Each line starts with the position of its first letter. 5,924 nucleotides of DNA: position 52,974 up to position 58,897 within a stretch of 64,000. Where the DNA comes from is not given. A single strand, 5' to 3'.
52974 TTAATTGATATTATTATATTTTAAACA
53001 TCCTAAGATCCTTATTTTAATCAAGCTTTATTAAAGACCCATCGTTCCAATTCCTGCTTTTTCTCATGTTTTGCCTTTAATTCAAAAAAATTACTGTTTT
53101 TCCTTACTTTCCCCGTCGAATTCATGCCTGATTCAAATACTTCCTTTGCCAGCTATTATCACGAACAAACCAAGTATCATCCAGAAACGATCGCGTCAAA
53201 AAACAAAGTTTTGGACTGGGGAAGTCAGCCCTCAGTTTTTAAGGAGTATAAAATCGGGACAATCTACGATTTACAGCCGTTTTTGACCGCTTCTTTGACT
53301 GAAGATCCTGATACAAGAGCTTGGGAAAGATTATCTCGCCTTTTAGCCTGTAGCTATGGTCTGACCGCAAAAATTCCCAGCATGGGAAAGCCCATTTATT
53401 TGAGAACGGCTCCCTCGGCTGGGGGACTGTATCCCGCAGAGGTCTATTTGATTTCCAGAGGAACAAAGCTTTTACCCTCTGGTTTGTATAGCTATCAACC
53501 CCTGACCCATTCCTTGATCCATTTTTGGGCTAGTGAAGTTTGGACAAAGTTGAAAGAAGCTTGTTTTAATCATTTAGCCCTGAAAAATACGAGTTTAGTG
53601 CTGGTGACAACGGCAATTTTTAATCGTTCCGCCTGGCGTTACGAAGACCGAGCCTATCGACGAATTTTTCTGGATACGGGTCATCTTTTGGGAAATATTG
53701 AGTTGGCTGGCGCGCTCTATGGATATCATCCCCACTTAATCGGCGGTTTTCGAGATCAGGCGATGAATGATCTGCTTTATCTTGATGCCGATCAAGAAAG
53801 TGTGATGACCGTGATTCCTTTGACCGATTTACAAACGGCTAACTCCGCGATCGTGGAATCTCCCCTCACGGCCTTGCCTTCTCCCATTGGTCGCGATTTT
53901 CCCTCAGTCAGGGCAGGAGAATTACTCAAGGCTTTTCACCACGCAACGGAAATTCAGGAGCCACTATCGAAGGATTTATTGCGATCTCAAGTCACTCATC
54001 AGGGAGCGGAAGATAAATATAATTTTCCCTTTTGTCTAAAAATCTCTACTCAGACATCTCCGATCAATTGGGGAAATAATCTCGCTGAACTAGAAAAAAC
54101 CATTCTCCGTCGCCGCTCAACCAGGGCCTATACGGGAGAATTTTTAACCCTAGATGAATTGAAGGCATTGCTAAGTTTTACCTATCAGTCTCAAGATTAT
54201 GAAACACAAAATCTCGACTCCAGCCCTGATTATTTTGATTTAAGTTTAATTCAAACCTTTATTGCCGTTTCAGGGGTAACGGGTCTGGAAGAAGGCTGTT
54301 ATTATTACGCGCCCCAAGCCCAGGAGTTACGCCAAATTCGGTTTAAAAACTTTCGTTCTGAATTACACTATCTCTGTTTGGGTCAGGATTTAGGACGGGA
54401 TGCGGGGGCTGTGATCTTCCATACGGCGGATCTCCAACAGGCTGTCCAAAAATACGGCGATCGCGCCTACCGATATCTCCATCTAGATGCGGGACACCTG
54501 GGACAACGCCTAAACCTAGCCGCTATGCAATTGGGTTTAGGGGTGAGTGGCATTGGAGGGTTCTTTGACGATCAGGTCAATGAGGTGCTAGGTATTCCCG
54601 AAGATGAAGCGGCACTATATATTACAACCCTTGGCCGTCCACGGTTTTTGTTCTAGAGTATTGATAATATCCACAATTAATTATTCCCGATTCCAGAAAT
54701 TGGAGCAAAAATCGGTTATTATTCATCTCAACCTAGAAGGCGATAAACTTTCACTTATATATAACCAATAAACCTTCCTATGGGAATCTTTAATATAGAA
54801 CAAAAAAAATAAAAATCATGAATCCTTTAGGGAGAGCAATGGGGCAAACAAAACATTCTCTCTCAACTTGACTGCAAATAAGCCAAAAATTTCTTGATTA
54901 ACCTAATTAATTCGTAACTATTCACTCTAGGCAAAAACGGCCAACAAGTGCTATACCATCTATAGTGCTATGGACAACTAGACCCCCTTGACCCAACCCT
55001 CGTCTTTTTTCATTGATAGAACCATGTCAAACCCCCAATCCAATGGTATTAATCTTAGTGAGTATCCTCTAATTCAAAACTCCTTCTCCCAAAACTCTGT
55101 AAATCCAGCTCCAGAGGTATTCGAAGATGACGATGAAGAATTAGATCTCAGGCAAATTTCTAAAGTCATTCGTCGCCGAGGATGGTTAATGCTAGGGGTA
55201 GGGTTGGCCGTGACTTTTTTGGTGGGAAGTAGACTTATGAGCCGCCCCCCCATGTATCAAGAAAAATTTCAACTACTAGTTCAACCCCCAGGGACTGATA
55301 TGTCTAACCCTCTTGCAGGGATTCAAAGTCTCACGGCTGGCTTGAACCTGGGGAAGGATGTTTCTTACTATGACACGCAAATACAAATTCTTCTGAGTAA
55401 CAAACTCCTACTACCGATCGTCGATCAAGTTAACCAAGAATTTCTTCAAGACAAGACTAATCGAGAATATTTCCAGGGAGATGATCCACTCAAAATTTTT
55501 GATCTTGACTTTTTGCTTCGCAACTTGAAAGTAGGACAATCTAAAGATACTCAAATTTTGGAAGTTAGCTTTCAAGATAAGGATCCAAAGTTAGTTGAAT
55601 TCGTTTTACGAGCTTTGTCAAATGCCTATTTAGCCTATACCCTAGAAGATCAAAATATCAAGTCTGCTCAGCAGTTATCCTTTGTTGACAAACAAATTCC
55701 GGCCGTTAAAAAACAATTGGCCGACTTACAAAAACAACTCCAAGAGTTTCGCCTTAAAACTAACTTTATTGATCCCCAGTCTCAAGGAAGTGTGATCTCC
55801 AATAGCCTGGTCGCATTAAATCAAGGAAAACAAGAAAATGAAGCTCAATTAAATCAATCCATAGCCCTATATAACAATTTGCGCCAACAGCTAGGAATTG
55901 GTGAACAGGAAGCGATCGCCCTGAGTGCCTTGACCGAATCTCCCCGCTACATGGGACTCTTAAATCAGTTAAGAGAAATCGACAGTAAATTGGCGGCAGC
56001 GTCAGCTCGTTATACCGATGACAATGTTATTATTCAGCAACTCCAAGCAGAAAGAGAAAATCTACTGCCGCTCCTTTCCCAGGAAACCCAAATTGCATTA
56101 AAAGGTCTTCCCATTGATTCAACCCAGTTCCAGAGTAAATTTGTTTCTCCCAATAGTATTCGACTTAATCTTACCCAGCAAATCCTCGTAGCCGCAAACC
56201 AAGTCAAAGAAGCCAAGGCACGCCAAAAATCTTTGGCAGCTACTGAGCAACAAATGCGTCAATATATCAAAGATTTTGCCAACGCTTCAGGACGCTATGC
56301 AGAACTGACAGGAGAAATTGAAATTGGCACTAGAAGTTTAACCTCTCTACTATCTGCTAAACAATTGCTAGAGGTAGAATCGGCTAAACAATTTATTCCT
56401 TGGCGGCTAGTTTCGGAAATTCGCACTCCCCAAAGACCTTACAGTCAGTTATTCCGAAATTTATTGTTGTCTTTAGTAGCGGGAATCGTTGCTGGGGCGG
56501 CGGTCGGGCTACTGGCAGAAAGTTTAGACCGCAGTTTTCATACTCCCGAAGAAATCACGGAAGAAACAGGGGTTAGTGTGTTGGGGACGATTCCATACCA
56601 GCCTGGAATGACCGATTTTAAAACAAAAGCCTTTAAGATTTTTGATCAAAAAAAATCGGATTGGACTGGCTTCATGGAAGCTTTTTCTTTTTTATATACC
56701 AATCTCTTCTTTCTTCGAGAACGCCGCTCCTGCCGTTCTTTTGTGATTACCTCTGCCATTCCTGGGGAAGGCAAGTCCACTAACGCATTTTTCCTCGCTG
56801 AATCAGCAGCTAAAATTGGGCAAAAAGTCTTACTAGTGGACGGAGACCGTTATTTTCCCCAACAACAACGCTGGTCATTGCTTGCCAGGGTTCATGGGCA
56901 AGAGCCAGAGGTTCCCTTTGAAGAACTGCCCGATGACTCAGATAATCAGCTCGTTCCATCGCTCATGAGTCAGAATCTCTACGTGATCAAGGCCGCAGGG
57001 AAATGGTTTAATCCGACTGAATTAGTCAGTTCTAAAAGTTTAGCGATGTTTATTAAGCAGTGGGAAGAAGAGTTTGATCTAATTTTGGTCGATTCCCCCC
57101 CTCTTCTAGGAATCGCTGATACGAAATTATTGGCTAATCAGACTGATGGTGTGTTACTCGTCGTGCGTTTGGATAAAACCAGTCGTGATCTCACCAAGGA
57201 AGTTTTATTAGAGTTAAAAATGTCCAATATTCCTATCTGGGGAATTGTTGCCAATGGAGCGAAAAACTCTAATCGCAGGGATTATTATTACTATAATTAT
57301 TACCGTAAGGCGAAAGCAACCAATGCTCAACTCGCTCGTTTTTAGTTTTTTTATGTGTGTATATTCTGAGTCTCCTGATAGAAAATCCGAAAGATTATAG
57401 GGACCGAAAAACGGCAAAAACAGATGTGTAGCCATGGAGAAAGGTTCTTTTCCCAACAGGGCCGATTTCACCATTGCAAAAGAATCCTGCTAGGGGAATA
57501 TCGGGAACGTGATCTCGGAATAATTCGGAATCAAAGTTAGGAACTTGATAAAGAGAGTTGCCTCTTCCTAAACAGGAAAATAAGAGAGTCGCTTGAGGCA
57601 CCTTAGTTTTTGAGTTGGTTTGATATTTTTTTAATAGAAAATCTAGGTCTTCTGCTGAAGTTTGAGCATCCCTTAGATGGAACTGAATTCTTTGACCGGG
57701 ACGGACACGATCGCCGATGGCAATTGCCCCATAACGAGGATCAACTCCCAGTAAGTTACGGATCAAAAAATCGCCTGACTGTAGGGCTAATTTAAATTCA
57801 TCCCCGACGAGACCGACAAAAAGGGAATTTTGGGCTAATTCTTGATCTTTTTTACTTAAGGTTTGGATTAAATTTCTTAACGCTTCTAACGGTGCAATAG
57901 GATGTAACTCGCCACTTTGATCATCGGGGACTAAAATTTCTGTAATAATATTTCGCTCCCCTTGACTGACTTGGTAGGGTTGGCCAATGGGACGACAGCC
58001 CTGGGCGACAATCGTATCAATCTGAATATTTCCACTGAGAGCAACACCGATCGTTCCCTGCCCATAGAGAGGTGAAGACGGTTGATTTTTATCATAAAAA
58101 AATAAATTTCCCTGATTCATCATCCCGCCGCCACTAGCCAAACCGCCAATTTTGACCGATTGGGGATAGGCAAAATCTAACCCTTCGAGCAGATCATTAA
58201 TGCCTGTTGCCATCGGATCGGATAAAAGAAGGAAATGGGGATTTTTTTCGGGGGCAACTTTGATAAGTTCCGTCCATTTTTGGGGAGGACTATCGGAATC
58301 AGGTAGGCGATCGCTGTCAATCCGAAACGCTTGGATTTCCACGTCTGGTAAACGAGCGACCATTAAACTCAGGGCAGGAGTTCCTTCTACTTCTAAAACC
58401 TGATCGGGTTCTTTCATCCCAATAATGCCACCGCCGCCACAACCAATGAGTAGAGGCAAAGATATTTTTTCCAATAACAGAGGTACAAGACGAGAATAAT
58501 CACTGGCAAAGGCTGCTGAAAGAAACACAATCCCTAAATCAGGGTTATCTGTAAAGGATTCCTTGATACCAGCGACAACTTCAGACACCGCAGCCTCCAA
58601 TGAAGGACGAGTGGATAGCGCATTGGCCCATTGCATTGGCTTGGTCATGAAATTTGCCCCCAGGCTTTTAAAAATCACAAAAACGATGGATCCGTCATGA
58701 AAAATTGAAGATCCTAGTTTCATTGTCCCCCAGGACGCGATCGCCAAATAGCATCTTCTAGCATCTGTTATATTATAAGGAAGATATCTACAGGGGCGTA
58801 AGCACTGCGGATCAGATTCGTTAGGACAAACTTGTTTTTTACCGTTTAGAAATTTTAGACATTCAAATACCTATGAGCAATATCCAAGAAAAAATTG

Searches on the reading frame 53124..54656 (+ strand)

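Call 55: search_protein_families(library=pfam, max_evalue=0.00001, proteins=[window:53124-54656:+])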
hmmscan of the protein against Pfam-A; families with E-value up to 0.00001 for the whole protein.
window:53124-54656:+ (510 aa): 1 family
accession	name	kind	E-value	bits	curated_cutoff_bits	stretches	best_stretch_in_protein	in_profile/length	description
PF00881.29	Nitroreductase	-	3e-38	132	23.5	2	327-505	1-167/167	Nitroreductase family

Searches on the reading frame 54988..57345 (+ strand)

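Call 55: search_protein_families(library=pfam, max_evalue=0.00001, proteins=[window:54988-57345:+])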
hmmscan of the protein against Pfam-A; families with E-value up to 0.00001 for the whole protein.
window:54988-57345:+ (785 aa): 3 families
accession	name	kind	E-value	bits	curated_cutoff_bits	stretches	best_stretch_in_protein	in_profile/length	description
PF02706.20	Wzz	-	9.8e-10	39.1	25.5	1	50-146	1-89/91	Chain length determinant protein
PF13614.12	AAA_31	-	2.8e-09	37.6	27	1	593-731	12-152/177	AAA domain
PF10609.15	ParA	-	1.5e-07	31.5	27.1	1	585-761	6-178/246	NUBPL iron-transfer P-loop NTPase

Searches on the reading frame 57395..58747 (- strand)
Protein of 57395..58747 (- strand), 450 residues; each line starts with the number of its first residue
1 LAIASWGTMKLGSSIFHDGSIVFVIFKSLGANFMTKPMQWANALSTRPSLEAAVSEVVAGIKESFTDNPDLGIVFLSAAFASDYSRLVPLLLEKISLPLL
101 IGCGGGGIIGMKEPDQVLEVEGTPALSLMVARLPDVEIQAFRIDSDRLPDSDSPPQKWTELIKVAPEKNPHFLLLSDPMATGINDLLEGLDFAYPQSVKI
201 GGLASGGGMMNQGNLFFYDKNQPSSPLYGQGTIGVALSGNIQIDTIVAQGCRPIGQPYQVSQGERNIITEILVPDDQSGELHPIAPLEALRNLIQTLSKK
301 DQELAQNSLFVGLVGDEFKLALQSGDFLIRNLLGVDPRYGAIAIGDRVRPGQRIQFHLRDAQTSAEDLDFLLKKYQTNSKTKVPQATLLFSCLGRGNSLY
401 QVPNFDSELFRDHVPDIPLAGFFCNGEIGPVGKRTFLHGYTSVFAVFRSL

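Call 55: search_protein_families(library=pfam, max_evalue=0.00001, proteins=[window:57395-58747:-])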
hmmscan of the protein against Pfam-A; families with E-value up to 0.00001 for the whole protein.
window:57395-58747:- (450 aa): 2 families
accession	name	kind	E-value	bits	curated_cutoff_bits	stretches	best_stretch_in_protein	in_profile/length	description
PF08495.15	FIST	-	2.1e-33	116.3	23.2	1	70-271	1-186/189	FIST N domain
PF10442.14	FIST_C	-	3.8e-30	105.2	28.5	1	287-430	2-131/131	FIST C domain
